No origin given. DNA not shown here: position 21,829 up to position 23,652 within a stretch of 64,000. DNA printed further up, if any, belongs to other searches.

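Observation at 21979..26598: Envelope glycosylation cluster pairing ArnC-like GT2 and ArnT-like membrane GT with a GT9 and a radical-SAM/SPASM-like enzyme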

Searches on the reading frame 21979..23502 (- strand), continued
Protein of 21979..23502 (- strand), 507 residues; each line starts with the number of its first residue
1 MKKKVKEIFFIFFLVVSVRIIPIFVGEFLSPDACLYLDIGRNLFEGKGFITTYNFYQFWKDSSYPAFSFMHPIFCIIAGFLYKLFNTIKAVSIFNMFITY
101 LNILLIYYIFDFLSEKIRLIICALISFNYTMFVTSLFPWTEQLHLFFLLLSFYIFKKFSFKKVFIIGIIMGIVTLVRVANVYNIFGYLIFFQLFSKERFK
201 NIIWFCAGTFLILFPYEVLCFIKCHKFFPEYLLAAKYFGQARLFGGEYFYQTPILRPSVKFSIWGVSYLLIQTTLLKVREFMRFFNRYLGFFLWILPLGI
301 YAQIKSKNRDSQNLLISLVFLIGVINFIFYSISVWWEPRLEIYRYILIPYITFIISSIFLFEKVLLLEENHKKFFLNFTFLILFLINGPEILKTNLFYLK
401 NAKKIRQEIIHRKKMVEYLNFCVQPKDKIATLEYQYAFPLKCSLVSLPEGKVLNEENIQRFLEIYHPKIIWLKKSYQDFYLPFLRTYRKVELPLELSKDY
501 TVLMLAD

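Call 65: search_protein_families(library=ncbifam, proteins=[L089:12722-13588:+, L089:13581-14402:+, L089:14375-15334:+, L089:11022-12707:+, L089:9575-11011:+], max_evalue=0.00001)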
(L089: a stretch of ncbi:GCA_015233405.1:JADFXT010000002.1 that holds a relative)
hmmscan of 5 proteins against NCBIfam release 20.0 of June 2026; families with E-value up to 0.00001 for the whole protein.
L089:12722-13588:+ (288 aa): 25 families
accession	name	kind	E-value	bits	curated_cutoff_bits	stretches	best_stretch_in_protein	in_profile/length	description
TIGR01207.1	rmlA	equivalog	6.7e-135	448.7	360.65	1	2-285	1-285/286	glucose-1-phosphate thymidylyltransferase RfbA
NF012024.0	PRK15480.1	equivalog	1.1e-122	408.8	588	1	2-285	5-289/292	glucose-1-phosphate thymidylyltransferase RfbA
TIGR01208.1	rmlA_long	equivalog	3.5e-54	184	320.25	1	2-237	1-234/353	glucose-1-phosphate thymidylyltransferase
TIGR03992.1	Arch_glmU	subfamily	2.9e-42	145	292.1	1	1-235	1-225/393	bifunctional sugar-1-phosphate nucleotidylyltransferase/acetyltransferase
NF041313.1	UDPGP_AglF_Halo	equivalog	4.7e-35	121.1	400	1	1-207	1-205/234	UTP--glucose-1-phosphate uridylyltransferase AglF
NF041173.1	Sug_nt_acttase_Thmprot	equivalog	1.6e-34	119.6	600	1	1-254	1-242/405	bifunctional sugar-1-phosphate nucleotidylyltransferase/acetyltransferase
NF052502.1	man1P_GTase_Rv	exception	2.6e-26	92.3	440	1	3-186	3-184/352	mannose-1-phosphate guanylyltransferase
TIGR01099.1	galU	equivalog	9.2e-26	91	326.8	2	73-212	94-242/261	UTP--glucose-1-phosphate uridylyltransferase GalU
NF003670.0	PRK05293.1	equivalog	9.3e-14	51.1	470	1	3-247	7-266/382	glucose-1-phosphate adenylyltransferase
NF045761.1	NAMPUrTaseMurU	equivalog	1e-13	51.7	250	1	1-231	1-221/226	N-acetylmuramate alpha-1-phosphate uridylyltransferase MurU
TIGR02091.1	glgC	equivalog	2.1e-13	50.1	424.9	1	3-244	3-264/364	glucose-1-phosphate adenylyltransferase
NF049965.1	GlMnHpPGnyltfHddC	equivalog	2.3e-13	50.3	300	1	1-183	1-174/221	D-glycero-D-manno-heptose 1-phosphate guanosyltransferase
NF009928.0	PRK13389.1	equivalog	4e-13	49.2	548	1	2-53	10-61/302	UTP--glucose-1-phosphate uridylyltransferase GalU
NF007516.0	PRK10122.1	equivalog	2.5e-12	46.5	534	1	2-53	5-56/297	UTP--glucose-1-phosphate uridylyltransferase GalF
TIGR01173.1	glmU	equivalog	2.3e-10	39.9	366.85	1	3-201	3-199/452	bifunctional UDP-N-acetylglucosamine diphosphorylase/glucosamine-1-phosphate N-acetyltransferase GlmU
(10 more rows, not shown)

L089:13581-14402:+ (273 aa): 1 family
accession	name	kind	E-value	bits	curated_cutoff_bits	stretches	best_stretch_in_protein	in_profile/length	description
TIGR01214.1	rmlD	equivalog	5e-10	38.9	224.05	1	5-213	2-217/285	dTDP-4-dehydrorhamnose reductase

L089:14375-15334:+ (319 aa): 26 families (the best 25 are shown)
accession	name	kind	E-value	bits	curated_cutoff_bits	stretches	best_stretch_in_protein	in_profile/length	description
TIGR01181.1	dTDP_gluc_dehyt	equivalog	2.4e-124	414.6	365.1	1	7-319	1-321/321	dTDP-glucose 4,6-dehydratase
NF007490.0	PRK10084.1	subfamily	1.9e-92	310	649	1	7-318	2-343/361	dTDP-glucose 4,6-dehydratase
NF007582.0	PRK10217.1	equivalog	1.1e-91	307.5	698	1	5-318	1-340/355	dTDP-glucose 4,6-dehydratase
TIGR01179.1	galE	equivalog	8.4e-43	146.5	262.3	1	7-313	1-329/332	UDP-glucose 4-epimerase GalE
TIGR04180.1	EDH_00030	hypoth_equivalog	1.3e-41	142.6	475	1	8-295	1-295/297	NAD-dependent 4,6-dehydratase LegB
TIGR02197.1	heptose_epim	equivalog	7.6e-28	97.6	274.6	1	8-311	1-315/316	ADP-glyceromanno-heptose 6-epimerase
TIGR02622.1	CDP_4_6_dhtase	equivalog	8.2e-26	91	278.45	1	6-312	5-333/352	CDP-glucose 4,6-dehydratase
TIGR01214.1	rmlD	equivalog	3e-25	88.9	224.05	1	7-264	1-230/285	dTDP-4-dehydrorhamnose reductase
NF007956.0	PRK10675.1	subfamily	1.3e-24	87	394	1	7-312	2-332/338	UDP-glucose 4-epimerase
NF047922.1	GDPFucSynFcl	equivalog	3.6e-24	85.8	500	1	55-313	33-305/308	GDP-L-fucose synthase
TIGR03466.1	HpnA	hypoth_equivalog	4.3e-16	58.7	367.65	1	7-244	2-231/327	hopanoid-associated sugar epimerase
NF042422.1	oxyalk_red_OleD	equivalog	5.2e-15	55.6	580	1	7-230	2-215/329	2-alkyl-3-oxoalkanoate reductase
NF011728.1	PRK15181.1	equivalog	5.9e-15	55.1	760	1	6-314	16-342/348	Vi polysaccharide biosynthesis UDP-N-acetylglucosaminuronic acid C-4 epimerase TviC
NF042423.1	oxyalk_red_Shew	equivalog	2.6e-14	53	580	1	4-223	7-214/331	2-alkyl-3-oxoalkanoate reductase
NF041015.1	UDPsulfquin_syn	equivalog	8.1e-14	51.4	575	1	43-124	56-139/384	UDP-sulfoquinovose synthase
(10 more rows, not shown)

L089:11022-12707:+ (561 aa): 20 families
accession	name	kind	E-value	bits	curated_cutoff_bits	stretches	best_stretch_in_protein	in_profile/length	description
TIGR04182.1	glyco_TIGR04182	equivalog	5e-29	101.6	325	1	323-557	1-226/293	S-layer glycoprotein N-glycosyltransferase AglJ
NF058614.1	PPMAGASynPpgS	equivalog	1.1e-17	64.2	370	1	324-543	2-217/226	polyprenyl-phospho-N-acetylgalactosaminyl synthase PpgS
TIGR01983.1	UbiG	equivalog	3.8e-14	52.5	102.95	1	87-199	45-153/228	bifunctional 2-polyprenyl-6-hydroxyphenol methylase/3-demethylubiquinol 3-O-methyltransferase UbiG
NF041391.1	DPhHxTase_Halo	equivalog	6.2e-14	51.5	375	1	330-547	3-207/213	dolichyl-phosphate hexose transferase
NF045667.1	MTase_DVU1556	equivalog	2.2e-11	43.7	155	1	97-197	18-119/213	DVU_1556 family methyltransferase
NF010496.0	PRK13915.1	equivalog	4e-11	42.5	262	1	318-426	28-145/307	glucosyl-3-phosphoglycerate synthase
TIGR02072.1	BioC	equivalog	1.3e-10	41.5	184.95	1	79-240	10-172/244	malonyl-ACP O-methyltransferase BioC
TIGR04345.1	ovoA_Cterm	equivalog_domain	5.2e-10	39.3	170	0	163-239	135-210/242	putative 4-mercaptohistidine N1-methyltransferase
NF043040.1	corrin_prot_MT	hypoth_equivalog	2.2e-09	37.1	180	1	97-196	36-146/216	corrinoid protein-associated methyltransferase CpaM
TIGR02081.1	metW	equivalog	2.7e-09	36.8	189.5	1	96-189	8-102/194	methionine biosynthesis protein MetW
NF041536.1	ArsM_DUF2284_UU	exception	2.8e-08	32.5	575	1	96-195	71-178/459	arsenite methyltransferase/DUF2284 domain selenoprotein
NF007610.0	PRK10258.1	equivalog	4.5e-08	32.7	342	1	72-270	14-204/251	malonyl-ACP O-methyltransferase BioC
NF001244.0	PRK00216.1-5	equivalog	2e-07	30.6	216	1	100-196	47-152/236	bifunctional demethylmenaquinone methyltransferase/2-methoxy-6-polyprenyl-1,4-benzoquinol methylase UbiE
TIGR02021.1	BchM-ChlM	equivalog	2.7e-07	30.2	158.9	1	82-185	34-143/218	magnesium protoporphyrin IX methyltransferase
NF047649.1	MTase_UXPK_star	exception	3.3e-07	29.6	460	1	96-195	72-179/283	methyltransferase/UXPK-star double selenoprotein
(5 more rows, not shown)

L089:9575-11011:+ (478 aa): 1 family
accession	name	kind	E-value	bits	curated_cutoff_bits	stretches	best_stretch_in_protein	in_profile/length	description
NF047440.1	LA3751_2_3_fam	subfamily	1.6e-10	40.4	200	1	112-397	102-380/460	LA_3751/LA_3752 family putative glycosyltransferase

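Call 67: find_encoding_contigs(protein=P0127, flank=7000, max_places=1)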
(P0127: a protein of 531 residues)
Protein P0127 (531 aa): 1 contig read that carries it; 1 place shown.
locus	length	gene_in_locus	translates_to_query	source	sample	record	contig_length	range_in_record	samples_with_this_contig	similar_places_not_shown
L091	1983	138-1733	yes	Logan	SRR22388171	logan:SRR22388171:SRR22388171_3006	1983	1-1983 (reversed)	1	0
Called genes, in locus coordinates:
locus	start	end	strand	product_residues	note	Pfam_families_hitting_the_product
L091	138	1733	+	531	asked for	-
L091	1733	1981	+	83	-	?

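Call 68: find_encoding_contigs(protein=P0133, flank=7000, max_places=1)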
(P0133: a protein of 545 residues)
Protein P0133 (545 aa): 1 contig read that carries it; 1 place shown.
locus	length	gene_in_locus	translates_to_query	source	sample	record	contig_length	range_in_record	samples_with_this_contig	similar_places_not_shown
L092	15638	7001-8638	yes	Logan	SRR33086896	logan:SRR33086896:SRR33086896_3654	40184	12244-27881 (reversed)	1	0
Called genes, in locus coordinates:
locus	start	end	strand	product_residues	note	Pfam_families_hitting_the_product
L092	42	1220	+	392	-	PF00155:Aminotran_1_2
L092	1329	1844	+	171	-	PF01288:HPPK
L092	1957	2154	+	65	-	PF04024:PspC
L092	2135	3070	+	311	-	PF02569:Pantoate_ligase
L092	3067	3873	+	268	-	PF01408:GFO_IDH_MocA, PF03435:Sacchrp_dh_NADP (weak), PF03807:F420_oxidored (faint), PF03447:NAD_binding_3, PF01958:Asp_DH_C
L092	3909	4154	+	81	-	-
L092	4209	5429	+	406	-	PF01075:Glyco_transf_9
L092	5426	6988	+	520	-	-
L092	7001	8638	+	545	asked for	-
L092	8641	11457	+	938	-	PF00005:ABC_tran (faint), PF02463:SMC_N (faint), PF13191:AAA_16 (faint), PF13555:AAA_29 (faint), PF20703:nSTAND1 (faint), PF17760:UvrA_inter, PF17755:UvrA_DNA-bind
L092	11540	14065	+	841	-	-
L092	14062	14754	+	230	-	PF01618:MotA_ExbB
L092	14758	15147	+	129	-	PF02472:ExbD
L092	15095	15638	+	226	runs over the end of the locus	-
